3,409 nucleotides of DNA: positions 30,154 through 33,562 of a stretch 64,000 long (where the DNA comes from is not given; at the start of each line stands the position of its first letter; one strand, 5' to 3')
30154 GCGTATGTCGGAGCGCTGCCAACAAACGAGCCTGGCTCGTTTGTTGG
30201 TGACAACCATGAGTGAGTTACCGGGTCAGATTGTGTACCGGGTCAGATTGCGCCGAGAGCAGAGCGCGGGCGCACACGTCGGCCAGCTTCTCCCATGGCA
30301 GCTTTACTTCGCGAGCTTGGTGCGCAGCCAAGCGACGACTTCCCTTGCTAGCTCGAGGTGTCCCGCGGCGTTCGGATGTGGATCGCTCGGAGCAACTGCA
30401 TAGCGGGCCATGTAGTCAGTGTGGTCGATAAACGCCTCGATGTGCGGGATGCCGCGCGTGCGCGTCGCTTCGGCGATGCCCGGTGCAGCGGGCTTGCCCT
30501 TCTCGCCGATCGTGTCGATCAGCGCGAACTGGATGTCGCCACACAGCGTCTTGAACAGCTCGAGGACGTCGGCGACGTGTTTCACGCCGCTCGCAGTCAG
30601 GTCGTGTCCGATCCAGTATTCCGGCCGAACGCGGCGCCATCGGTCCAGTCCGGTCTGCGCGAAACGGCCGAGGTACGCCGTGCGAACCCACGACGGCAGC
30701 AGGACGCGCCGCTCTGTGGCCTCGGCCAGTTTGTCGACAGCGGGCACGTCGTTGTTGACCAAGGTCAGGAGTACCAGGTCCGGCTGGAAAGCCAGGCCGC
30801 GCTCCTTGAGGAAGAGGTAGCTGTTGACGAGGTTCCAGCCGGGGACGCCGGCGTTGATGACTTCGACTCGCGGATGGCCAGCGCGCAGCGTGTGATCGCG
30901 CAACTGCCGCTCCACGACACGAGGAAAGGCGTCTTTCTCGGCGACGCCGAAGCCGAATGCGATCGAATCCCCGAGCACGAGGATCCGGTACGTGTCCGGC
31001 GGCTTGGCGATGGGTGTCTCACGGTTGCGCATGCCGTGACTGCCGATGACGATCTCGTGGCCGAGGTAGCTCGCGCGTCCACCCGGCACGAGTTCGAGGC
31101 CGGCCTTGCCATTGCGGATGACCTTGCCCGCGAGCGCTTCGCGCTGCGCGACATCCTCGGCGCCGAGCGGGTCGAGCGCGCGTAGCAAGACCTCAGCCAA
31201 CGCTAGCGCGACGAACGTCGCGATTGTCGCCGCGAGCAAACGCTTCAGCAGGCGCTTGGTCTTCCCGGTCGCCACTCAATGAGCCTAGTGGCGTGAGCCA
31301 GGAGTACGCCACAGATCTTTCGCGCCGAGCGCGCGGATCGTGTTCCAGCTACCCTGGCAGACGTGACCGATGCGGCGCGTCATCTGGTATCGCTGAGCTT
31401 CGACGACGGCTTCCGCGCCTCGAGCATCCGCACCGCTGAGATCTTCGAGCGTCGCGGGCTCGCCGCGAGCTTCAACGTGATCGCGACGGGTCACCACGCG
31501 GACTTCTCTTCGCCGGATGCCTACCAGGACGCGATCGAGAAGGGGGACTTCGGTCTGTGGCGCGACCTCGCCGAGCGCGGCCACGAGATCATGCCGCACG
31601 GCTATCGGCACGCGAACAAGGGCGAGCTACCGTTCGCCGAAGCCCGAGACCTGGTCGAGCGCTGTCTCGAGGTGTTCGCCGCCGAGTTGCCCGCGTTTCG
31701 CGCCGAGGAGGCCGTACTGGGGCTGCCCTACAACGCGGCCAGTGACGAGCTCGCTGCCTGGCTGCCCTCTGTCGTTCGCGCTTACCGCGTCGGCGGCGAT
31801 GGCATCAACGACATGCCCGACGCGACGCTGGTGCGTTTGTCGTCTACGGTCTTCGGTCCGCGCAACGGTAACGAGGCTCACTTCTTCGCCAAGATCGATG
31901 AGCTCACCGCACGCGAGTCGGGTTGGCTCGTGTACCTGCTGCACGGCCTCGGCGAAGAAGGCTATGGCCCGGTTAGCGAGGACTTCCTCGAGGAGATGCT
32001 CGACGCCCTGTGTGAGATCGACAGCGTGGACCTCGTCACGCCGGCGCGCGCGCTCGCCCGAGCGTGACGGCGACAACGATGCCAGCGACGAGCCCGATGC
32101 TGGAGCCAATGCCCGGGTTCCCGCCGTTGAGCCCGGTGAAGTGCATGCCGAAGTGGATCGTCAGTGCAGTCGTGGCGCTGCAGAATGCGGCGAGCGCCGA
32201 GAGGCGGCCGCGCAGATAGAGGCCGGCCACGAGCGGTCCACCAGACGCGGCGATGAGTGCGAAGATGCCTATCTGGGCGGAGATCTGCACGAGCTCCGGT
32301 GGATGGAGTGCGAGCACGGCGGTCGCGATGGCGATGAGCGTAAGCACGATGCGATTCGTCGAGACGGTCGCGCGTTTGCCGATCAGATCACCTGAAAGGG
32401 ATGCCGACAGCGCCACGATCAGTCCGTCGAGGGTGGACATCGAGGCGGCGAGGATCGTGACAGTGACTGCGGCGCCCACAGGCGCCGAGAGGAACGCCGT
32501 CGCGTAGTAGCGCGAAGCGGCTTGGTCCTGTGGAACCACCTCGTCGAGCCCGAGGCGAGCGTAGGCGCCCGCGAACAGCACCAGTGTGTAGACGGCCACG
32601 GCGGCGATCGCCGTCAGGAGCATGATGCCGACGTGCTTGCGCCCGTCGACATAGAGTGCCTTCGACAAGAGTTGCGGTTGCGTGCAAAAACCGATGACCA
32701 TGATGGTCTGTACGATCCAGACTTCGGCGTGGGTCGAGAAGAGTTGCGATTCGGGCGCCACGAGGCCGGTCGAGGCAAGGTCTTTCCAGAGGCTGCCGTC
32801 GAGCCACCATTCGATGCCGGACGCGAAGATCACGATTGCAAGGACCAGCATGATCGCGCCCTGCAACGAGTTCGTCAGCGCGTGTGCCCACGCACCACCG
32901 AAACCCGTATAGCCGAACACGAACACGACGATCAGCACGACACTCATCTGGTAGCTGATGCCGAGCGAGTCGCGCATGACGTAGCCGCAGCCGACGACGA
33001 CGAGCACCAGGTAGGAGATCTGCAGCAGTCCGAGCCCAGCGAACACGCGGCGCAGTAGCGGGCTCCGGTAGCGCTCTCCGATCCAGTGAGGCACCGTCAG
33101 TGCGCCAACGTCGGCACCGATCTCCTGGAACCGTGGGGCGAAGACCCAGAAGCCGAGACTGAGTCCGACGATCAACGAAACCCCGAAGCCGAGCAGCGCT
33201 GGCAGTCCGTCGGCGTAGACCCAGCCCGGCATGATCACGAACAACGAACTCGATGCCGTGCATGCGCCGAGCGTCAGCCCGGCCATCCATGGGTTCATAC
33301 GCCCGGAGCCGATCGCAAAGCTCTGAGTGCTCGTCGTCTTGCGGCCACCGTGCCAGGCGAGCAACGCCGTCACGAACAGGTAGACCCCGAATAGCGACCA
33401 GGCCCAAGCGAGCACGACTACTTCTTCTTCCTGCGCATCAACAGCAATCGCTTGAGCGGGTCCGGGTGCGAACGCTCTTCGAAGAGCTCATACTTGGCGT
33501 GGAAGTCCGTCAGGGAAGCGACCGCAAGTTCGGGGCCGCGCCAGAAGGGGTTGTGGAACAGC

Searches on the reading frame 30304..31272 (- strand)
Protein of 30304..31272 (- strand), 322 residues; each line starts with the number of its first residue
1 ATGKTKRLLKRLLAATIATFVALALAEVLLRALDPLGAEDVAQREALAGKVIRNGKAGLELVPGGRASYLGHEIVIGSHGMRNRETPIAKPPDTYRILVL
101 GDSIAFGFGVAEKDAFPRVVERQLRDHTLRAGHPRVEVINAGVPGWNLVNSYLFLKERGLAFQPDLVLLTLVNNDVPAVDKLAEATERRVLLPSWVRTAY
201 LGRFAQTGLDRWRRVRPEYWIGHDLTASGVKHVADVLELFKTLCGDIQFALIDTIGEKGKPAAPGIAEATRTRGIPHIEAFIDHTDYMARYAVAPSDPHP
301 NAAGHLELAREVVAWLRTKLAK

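Call 11: search_protein_families(library=pfam, proteins=[window:30304-31272:-], max_evalue=0.001)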
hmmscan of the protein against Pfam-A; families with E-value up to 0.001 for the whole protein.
window:30304-31272:- (322 aa): 2 families
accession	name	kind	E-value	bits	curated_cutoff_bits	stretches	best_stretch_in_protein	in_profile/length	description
PF13472.12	Lipase_GDSL_2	-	6.5e-11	43.5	32.9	1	99-305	1-176/178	GDSL-like Lipase/Acylhydrolase family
PF00657.28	Lipase_GDSL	-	1.3e-05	25.8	23.6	0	97-177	1-90/208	GDSL-like Lipase/Acylhydrolase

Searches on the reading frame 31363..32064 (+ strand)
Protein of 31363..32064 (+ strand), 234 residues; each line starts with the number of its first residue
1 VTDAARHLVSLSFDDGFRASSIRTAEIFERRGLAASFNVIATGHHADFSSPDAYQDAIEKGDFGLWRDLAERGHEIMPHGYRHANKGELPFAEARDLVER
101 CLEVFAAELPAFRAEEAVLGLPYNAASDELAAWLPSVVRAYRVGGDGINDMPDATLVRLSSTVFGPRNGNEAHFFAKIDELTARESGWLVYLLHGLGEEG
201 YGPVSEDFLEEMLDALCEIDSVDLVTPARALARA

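Call 11: search_protein_families(library=pfam, proteins=[window:31363-32064:+], max_evalue=0.001)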
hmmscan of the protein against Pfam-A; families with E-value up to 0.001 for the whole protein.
window:31363-32064:+ (234 aa): 1 family
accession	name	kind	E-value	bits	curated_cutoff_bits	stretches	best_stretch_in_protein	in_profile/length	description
PF01522.26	Polysacc_deac_1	-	3.3e-06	27.5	23.1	1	6-107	6-92/124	Polysaccharide deacetylase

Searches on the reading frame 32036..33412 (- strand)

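Call 11: search_protein_families(library=pfam, proteins=[window:32036-33412:-], max_evalue=0.001)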
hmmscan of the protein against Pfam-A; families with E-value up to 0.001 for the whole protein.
window:32036-33412:- (458 aa): 1 family
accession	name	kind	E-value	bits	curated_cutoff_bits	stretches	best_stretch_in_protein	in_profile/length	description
PF00474.23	SSF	-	1.8e-23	83.5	22.8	1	32-388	1-371/406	Sodium:solute symporter family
